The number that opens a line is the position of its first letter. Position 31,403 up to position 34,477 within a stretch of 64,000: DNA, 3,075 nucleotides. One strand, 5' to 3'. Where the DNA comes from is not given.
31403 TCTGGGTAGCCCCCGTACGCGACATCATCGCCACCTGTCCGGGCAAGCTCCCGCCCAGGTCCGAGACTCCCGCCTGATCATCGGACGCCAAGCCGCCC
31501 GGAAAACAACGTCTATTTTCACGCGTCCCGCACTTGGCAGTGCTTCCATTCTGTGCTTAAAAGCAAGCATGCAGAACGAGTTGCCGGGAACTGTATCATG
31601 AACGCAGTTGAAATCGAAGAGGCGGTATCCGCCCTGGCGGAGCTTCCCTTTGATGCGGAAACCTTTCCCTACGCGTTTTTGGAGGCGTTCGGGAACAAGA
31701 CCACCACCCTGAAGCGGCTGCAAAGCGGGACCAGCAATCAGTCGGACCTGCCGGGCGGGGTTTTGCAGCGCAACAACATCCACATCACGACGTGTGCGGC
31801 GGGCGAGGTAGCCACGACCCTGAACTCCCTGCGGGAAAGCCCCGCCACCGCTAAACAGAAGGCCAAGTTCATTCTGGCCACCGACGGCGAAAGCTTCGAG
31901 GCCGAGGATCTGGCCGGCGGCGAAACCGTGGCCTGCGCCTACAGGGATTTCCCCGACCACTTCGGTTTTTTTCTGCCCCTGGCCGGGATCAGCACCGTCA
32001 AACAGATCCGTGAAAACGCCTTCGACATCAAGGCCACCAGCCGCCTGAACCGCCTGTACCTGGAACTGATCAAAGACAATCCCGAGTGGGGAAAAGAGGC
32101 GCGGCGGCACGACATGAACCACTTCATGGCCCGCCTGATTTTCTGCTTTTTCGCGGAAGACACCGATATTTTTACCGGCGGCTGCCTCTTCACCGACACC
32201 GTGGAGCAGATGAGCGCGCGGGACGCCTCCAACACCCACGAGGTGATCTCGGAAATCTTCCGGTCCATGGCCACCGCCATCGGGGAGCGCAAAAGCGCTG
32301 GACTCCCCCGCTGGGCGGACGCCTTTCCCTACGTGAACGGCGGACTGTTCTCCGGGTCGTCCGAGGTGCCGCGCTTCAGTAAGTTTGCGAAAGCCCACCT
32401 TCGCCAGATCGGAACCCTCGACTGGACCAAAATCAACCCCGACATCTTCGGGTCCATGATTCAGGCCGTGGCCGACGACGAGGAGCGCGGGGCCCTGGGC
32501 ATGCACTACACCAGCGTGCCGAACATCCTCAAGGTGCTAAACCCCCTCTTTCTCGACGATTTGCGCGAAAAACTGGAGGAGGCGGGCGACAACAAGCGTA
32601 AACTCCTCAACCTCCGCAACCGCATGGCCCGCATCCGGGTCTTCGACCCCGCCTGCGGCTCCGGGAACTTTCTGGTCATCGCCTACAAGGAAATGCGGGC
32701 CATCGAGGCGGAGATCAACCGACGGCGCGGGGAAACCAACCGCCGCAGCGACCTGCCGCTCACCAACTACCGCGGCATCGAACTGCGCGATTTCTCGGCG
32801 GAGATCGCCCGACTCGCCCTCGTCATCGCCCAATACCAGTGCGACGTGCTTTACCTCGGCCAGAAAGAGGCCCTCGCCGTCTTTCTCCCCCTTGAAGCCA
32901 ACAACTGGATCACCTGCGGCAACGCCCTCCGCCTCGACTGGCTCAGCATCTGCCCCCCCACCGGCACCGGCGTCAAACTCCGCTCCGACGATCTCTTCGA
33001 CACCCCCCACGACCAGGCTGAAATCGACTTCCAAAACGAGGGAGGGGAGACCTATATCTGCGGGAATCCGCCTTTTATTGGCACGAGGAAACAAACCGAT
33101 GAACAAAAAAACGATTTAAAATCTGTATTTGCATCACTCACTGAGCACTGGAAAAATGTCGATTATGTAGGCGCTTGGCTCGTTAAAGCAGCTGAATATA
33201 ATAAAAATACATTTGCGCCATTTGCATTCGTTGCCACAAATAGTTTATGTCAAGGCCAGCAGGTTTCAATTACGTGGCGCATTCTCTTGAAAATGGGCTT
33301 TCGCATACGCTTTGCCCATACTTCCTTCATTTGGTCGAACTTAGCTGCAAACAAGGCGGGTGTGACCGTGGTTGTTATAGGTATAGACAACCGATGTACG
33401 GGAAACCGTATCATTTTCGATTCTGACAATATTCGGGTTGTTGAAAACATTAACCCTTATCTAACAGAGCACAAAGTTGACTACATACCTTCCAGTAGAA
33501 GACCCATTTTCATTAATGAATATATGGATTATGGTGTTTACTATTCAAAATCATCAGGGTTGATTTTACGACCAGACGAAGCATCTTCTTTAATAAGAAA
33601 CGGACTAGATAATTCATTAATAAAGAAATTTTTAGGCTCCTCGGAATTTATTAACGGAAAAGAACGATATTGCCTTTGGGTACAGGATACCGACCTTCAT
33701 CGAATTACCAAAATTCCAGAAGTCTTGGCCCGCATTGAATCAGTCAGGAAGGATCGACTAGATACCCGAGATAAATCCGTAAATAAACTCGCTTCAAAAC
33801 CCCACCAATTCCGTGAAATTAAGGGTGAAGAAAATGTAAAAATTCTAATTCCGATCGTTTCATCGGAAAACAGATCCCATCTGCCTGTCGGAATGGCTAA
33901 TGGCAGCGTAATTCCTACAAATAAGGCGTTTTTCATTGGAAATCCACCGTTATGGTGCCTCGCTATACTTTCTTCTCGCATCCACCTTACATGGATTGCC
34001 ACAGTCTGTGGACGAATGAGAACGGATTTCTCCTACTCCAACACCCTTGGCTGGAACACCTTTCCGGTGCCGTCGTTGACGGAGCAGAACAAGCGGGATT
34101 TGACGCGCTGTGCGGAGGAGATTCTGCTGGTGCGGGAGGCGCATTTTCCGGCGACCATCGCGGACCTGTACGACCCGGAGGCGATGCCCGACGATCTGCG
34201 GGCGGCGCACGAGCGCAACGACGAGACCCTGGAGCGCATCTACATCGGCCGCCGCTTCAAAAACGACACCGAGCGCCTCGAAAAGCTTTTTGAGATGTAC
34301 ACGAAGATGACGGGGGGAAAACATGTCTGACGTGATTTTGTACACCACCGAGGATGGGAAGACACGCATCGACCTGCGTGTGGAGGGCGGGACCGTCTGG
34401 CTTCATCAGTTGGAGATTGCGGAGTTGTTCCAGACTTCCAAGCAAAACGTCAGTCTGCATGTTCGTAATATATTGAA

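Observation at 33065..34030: Abrupt AT-rich mosaic block inside the methyltransferase ORF, consistent with a recent target-recognition-domain swap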

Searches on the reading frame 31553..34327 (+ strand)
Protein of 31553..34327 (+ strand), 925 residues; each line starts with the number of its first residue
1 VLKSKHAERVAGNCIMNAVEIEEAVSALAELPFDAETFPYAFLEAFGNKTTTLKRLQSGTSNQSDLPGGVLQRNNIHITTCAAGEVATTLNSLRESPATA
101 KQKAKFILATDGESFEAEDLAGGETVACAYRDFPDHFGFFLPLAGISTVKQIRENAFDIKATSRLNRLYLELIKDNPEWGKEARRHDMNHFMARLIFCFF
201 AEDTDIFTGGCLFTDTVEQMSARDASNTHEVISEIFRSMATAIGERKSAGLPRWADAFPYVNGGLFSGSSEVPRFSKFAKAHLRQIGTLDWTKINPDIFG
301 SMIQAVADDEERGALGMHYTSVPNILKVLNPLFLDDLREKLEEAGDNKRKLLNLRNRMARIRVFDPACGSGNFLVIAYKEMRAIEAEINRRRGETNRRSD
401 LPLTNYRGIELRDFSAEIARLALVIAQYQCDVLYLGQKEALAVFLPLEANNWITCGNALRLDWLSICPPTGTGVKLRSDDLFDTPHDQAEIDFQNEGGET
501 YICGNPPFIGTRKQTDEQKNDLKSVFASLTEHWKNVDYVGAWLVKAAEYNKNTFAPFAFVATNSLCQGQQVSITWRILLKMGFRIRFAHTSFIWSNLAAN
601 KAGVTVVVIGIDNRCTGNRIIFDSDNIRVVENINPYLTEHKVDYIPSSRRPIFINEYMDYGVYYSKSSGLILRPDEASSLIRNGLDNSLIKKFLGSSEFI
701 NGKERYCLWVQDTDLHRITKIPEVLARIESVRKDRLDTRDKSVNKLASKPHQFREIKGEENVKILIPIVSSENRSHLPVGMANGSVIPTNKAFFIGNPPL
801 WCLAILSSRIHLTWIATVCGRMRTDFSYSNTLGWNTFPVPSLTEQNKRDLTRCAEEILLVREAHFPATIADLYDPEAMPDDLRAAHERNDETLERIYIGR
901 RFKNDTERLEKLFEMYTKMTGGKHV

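Call 5: search_protein_families(library=pfam, proteins=[window:31553-34327:+], max_evalue=0.01)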
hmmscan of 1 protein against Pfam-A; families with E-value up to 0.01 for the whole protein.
window:31553-34327:+ (925 aa): 7 families
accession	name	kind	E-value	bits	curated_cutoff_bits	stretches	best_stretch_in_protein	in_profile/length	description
PF20473.4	MmeI_Mtase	-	6.8e-111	370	27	1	341-622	1-258/259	MmeI, DNA-methyltransferase domain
PF20466.3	MmeI_TRD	-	2.4e-69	233.3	27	1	644-842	6-207/207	MmeI, target recognition domain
PF20464.3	MmeI_N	-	3.8e-35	122.3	27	1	16-175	1-181/181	MmeI, N-terminal domain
PF20465.4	MmeI_hel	-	8.9e-25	87.7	27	1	186-266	1-75/75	MmeI, helicase spacer domain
PF20467.3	MmeI_C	-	2.3e-18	66.6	27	1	844-920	3-79/83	MmeI, C-terminal domain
PF02384.22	N6_Mtase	-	0.00051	19.9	20.4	1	359-425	46-99/311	N-6 DNA Methylase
PF07669.17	Eco57I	-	0.0013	19.3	25.3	1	405-551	2-125/171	Eco57I restriction-modification methylase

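Call 6: search_protein_families(library=ncbifam, proteins=[window:31553-34327:+], max_evalue=0.01)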
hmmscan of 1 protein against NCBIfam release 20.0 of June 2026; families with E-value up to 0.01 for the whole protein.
window:31553-34327:+ (925 aa): 3 families
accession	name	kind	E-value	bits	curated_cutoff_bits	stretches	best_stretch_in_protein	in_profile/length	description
NF033455.1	BREX_6_MTaseX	exception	4.6e-06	24.4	900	1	358-423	327-396/1319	BREX-6 system adenine-specific DNA-methyltransferase PglX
NF033451.1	BREX_2_MTaseX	equivalog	7.7e-06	23.9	400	1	359-440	223-304/1185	BREX-2 system adenine-specific DNA-methyltransferase PglX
NF033452.1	BREX_1_MTaseX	exception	2.9e-05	22.1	500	1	343-425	294-377/1210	BREX-1 system adenine-specific DNA-methyltransferase PglX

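Call 7: search_protein_families(library=padloc, proteins=[window:31553-34327:+], max_evalue=0.01)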
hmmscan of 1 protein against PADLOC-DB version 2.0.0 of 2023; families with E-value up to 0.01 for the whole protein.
window:31553-34327:+ (925 aa): 27 families (the best 25 are shown)
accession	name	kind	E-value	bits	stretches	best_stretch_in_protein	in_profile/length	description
PDLC03598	REase_MTase_IIG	-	1.7e-271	901.1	1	20-921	7-909/912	Type IIG restriction enzyme-methyltransferase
PDLC03627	REase_MTase_IIG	-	3.7e-62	208.4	1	183-864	226-946/1136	Type IIG restriction enzyme-methyltransferase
PDLC03599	REase_MTase_IIG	-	1.2e-54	183.6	3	181-464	180-468/959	Type IIG restriction enzyme-methyltransferase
PDLC02643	DrmMI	-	1.8e-32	110.3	1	494-897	864-1271/1347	DrmMI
PDLC02644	DrmMI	-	1.9e-16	57.2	2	490-699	373-575/988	DrmMI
PDLC02646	DrmMI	-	7.6e-14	48.8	1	485-920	269-724/792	DrmMI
PDLC04134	mad2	-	2.8e-09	34.3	1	105-421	85-331/492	mads_2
PDLC03612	REase_MTase_IIG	-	2.7e-08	30.4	1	334-389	484-538/1247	Type IIG restriction enzyme-methyltransferase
PDLC02529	PglX|PglXI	-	8.3e-08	28.4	1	359-516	227-375/1189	PglX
PDLC02639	DrmMI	-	1.2e-05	21.8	1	495-610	579-694/803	DrmMI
PDLC03630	REase_MTase_IIG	-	2.1e-05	20.5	1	297-383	352-429/1100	Type IIG restriction enzyme-methyltransferase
PDLC03609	REase_MTase_IIG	-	4.7e-05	19.3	1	349-530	425-588/1066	Type IIG restriction enzyme-methyltransferase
PDLC02525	PglX|PglXI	-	5e-05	20.1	1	348-426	273-348/607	PglX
PDLC02521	PglX|PglXI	-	6.5e-05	19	1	346-429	294-375/1174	PglX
PDLC02523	PglX|PglXI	-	0.00013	17.9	1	360-396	331-367/1428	PglX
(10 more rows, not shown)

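Call 11: find_homologous_proteins(query=window:31553-34327:+, max_evalue=1e-30)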
Query window:31553-34327:+ (925 aa): 8000 proteins with E <= 1e-30 among 8000 candidates; the best 120 are listed.
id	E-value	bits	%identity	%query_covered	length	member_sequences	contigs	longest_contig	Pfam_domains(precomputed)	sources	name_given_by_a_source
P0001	0.0e+0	2108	100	98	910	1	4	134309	PF20465.5,PF20466.4,PF20464.4,PF20467.4,PF20473.5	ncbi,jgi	jgi:hypothetical protein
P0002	0.0e+0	1605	75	98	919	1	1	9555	PF20465.5,PF20466.4,PF20464.4,PF20467.4,PF20473.5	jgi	jgi:hypothetical protein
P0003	0.0e+0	1597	75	98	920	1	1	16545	PF20465.5,PF20466.4,PF20464.4,PF20467.4,PF20473.5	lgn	-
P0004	0.0e+0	1594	75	98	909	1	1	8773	PF20465.5,PF02384.23,PF20466.4,PF20464.4,PF20467.4,PF20473.5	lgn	-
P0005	0.0e+0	1593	75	98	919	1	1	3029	PF20465.5,PF20466.4,PF20464.4,PF20467.4,PF20473.5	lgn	-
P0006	0.0e+0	1588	74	98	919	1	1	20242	PF20465.5,PF20466.4,PF20464.4,PF20467.4,PF20473.5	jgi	jgi:hypothetical protein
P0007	0.0e+0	1587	75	98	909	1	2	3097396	PF20465.5,PF20466.4,PF20464.4,PF20467.4,PF20473.5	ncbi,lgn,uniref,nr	ncbi:class I SAM-dependent DNA methyltransferase [Cereibacter azotoformans]|uniref:site-specific DNA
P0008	0.0e+0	1583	74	98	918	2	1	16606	PF20465.5,PF20466.4,PF20464.4,PF20467.4,PF20473.5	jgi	jgi:hypothetical protein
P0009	0.0e+0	1583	74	98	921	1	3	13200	PF20465.5,PF20466.4,PF20464.4,PF20467.4,PF20473.5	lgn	-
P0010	0.0e+0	1582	75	98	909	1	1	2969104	PF20465.5,PF20466.4,PF20464.4,PF20467.4,PF20473.5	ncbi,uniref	ncbi:class I SAM-dependent DNA methyltransferase [Pelagovum sp. HNIBRBA483]|uniref:class I SAM-depen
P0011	0.0e+0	1581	74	98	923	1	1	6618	PF20465.5,PF20466.4,PF20464.4,PF20467.4,PF20473.5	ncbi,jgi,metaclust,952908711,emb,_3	jgi:hypothetical protein|metaclust:\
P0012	0.0e+0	1580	73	98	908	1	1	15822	PF20465.5,PF20466.4,PF20464.4,PF20467.4,PF20473.5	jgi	jgi:hypothetical protein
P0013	0.0e+0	1580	74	98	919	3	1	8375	PF20465.5,PF20466.4,PF20464.4,PF20467.4,PF20473.5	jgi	jgi:hypothetical protein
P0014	0.0e+0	1580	74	98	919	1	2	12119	PF20465.5,PF20466.4,PF20464.4,PF20467.4,PF20473.5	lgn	-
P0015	0.0e+0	1580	74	98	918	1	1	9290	PF20465.5,PF02384.23,PF20466.4,PF20464.4,PF20467.4,PF20473.5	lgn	-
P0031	0.0e+0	1562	75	98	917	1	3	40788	PF20465.5,PF20466.4,PF20464.4,PF20467.4,PF20473.5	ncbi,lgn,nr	ncbi:MAG: class I SAM-dependent DNA methyltransferase [Verrucomicrobia bacterium]|nr:class I SAM-dep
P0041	0.0e+0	1559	76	98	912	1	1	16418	PF20465.5,PF02384.23,PF20466.4,PF20464.4,PF20467.4,PF20473.5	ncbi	-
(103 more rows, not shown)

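Call 15: find_encoding_contigs(protein=P0041, flank=10000, max_places=3)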
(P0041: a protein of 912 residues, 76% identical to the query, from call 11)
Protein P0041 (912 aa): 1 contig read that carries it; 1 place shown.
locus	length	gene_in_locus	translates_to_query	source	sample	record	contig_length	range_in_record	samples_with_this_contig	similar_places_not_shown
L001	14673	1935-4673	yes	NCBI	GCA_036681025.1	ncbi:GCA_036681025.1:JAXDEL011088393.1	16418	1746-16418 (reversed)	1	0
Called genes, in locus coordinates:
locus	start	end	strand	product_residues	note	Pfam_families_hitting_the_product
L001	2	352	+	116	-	?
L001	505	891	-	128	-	PF01850:PIN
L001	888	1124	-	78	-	PF02604:PhdYeFM_antitox, PF10047:DUF2281 (weak)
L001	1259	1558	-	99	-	-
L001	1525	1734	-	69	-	-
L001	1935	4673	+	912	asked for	PF20464:MmeI_N, PF20465:MmeI_hel, PF02384:N6_Mtase (faint), PF20473:MmeI_Mtase, PF20466:MmeI_TRD, PF20467:MmeI_C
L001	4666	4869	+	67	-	-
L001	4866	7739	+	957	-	PF02384:N6_Mtase, PF07669:Eco57I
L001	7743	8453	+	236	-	-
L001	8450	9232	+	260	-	-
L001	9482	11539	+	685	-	PF00270:DEAD (faint)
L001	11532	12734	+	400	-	PF10544:T5orf172, PF13455:MUG113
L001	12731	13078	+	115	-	-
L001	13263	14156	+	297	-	PF27146:Y4jL_N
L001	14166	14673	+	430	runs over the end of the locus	PF07929:PRiA4_ORF3, PF02810:SEC-C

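Call 16: find_encoding_contigs(protein=P0031, flank=10000, max_places=3)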
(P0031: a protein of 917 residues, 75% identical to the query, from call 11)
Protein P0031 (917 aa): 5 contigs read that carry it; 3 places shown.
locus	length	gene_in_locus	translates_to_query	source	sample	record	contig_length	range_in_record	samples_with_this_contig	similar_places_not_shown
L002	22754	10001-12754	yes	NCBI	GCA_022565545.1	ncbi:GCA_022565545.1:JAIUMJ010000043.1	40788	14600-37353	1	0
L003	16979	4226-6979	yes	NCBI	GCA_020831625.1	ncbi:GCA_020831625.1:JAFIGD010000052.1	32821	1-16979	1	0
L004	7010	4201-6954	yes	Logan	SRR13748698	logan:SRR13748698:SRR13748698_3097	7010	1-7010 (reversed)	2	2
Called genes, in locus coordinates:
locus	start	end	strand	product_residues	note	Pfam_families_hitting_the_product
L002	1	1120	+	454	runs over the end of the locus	PF00344:SecY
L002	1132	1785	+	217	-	PF00406:ADK, PF13207:AAA_17, PF13238:AAA_18 (weak), PF05191:ADK_lid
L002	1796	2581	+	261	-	PF00557:Peptidase_M24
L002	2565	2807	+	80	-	-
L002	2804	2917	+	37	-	PF00444:Ribosomal_L36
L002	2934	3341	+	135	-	PF00416:Ribosomal_S13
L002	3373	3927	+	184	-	PF00411:Ribosomal_S11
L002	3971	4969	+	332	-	PF01193:RNA_pol_L, PF01000:RNA_pol_A_bac, PF03118:RNA_pol_A_CTD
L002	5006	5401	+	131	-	PF01196:Ribosomal_L17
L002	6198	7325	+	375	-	-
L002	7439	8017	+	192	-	PF06271:RDD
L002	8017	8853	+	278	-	PF01040:UbiA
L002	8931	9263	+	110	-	-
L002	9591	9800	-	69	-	-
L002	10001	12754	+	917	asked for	PF20464:MmeI_N, PF20465:MmeI_hel, PF20473:MmeI_Mtase, PF20466:MmeI_TRD, PF20467:MmeI_C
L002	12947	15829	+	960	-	PF02384:N6_Mtase, PF07669:Eco57I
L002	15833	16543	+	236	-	-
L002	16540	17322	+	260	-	-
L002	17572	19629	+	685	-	PF00270:DEAD (faint)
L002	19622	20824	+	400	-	PF10544:T5orf172, PF13455:MUG113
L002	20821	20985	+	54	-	-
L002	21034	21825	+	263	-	PF01738:DLH, PF12146:Hydrolase_4 (faint), PF00326:Peptidase_S9 (faint), PF02230:Abhydrolase_2 (weak)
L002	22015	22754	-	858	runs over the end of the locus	PF00133:tRNA-synt_1, PF09334:tRNA-synt_1g, PF13603:tRNA-synt_1_2, PF00133:tRNA-synt_1, PF08264:Anticodon_1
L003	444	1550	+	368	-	-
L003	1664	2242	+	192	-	PF06271:RDD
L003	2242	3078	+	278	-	PF01040:UbiA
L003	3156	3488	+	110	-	-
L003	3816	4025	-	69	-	-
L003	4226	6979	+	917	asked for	PF20464:MmeI_N, PF20465:MmeI_hel, PF20473:MmeI_Mtase, PF20466:MmeI_TRD, PF20467:MmeI_C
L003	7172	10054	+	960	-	PF02384:N6_Mtase, PF07669:Eco57I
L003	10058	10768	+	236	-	-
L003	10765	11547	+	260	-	-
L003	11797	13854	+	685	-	PF00270:DEAD (faint)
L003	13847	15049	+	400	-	PF10544:T5orf172, PF13455:MUG113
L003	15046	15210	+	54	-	-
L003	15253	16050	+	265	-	PF01738:DLH, PF12146:Hydrolase_4 (faint), PF00326:Peptidase_S9 (faint), PF02230:Abhydrolase_2 (weak)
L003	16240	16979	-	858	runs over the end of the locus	PF00133:tRNA-synt_1, PF09334:tRNA-synt_1g, PF13603:tRNA-synt_1_2, PF00133:tRNA-synt_1, PF08264:Anticodon_1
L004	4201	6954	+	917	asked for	PF20464:MmeI_N, PF20465:MmeI_hel, PF20473:MmeI_Mtase, PF20466:MmeI_TRD, PF20467:MmeI_C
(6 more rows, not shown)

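Call 17: find_encoding_contigs(protein=P0001, flank=10000, max_places=4)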
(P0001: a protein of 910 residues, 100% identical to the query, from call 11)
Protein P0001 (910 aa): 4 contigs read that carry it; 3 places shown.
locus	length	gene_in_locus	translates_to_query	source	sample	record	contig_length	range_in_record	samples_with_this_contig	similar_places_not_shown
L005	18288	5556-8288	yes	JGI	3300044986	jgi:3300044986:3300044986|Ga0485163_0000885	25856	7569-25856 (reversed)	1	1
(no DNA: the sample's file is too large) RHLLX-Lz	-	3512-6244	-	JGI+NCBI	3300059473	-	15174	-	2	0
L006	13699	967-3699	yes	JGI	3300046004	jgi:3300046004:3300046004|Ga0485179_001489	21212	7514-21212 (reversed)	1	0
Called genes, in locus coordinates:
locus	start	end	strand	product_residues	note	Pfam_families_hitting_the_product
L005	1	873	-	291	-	?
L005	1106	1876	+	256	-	-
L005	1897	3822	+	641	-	PF00890:FAD_binding_2, PF01266:DAO (faint), PF07992:Pyr_redox_2 (faint), PF02910:Succ_DH_flav_C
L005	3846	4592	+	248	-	PF13085:Fer2_3, PF13534:Fer4_17 (faint), PF00037:Fer4 (weak), PF12797:Fer4_2 (weak), PF12837:Fer4_6 (weak), PF13183:Fer4_8, PF13237:Fer4_10, PF12838:Fer4_7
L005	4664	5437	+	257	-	PF01522:Polysacc_deac_1 (weak)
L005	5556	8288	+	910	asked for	PF20464:MmeI_N, PF20465:MmeI_hel, PF20473:MmeI_Mtase, PF20466:MmeI_TRD, PF20467:MmeI_C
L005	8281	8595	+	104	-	-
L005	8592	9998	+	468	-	PF04326:SLFN_AlbA_2, PF13749:HATPase_c_4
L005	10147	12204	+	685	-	PF00270:DEAD (weak)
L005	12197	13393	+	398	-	PF10544:T5orf172, PF13455:MUG113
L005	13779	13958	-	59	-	-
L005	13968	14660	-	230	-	PF00005:ABC_tran, PF13304:AAA_21 (faint)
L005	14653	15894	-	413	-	PF12704:MacB_PCD, PF02687:FtsX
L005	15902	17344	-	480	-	PF01336:tRNA_anti-codon, PF00152:tRNA-synt_2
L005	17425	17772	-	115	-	PF18291:HU-HIG, PF00216:Bac_DNA_binding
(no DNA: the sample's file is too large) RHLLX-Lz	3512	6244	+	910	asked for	PF20464:MmeI_N, PF20465:MmeI_hel, PF20473:MmeI_Mtase, PF20466:MmeI_TRD, PF20467:MmeI_C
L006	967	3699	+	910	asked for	PF20464:MmeI_N, PF20465:MmeI_hel, PF20473:MmeI_Mtase, PF20466:MmeI_TRD, PF20467:MmeI_C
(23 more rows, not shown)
